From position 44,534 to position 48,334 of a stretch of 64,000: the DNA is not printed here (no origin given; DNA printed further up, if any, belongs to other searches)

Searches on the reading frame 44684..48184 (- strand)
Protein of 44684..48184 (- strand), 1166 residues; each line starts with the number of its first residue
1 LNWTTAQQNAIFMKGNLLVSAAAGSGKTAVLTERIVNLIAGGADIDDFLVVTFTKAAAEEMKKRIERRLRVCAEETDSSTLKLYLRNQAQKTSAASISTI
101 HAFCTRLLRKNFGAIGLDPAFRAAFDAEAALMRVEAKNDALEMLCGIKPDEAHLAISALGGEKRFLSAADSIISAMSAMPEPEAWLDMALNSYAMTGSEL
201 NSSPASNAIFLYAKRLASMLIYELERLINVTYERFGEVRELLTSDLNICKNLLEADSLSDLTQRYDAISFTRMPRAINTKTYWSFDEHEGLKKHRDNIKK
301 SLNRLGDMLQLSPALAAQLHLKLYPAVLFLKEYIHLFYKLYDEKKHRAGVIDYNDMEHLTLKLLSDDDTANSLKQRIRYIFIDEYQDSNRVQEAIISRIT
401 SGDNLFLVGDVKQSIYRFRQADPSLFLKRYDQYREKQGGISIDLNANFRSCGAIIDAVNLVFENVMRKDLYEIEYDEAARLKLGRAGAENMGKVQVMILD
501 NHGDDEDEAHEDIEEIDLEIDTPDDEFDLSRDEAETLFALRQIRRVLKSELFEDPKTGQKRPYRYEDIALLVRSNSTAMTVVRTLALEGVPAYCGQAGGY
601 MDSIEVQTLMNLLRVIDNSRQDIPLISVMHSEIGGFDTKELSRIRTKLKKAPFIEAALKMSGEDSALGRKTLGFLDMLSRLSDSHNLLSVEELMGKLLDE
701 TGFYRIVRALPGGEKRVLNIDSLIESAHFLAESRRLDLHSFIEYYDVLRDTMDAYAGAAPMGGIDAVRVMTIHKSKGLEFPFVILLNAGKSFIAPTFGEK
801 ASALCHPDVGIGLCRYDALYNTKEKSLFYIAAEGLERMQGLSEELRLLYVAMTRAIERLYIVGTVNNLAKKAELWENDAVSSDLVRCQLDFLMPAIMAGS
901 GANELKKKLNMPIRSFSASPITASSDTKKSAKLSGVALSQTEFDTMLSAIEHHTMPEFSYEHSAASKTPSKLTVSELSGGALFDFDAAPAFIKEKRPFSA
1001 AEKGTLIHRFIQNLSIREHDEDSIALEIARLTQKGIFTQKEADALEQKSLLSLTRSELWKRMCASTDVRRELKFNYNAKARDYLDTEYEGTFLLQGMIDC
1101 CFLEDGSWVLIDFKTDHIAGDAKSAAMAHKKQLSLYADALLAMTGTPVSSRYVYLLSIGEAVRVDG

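Call 59: search_protein_families(library=pfam, max_evalue=0.00001, proteins=[window:44684-48184:-])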
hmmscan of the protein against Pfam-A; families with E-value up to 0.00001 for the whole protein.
window:44684-48184:- (1166 aa): 6 families
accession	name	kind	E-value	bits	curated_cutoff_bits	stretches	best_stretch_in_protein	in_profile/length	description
PF00580.27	UvrD-helicase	-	5.2e-58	197.3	23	1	3-433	1-270/271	UvrD/REP helicase N-terminal domain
PF13361.12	UvrD_C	-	1.3e-26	94.3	25.6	2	738-862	264-346/350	UvrD-like helicase C-terminal domain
PF13245.12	AAA_19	-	3.8e-18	66.4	25.1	1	9-419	6-134/134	AAA domain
PF13538.12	UvrD_C_2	-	3.2e-11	43.4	27.4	0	767-787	2-22/52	UvrD-like helicase C-terminal domain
PF12705.13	PDDEXK_1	-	1.7e-09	38.4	22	1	995-1155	29-189/247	PD-(D/E)XK nuclease superfamily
PF01443.25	Viral_helicase1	-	2.5e-06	27.9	21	0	371-423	52-106/228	Viral superfamily 1 RNA helicase core domain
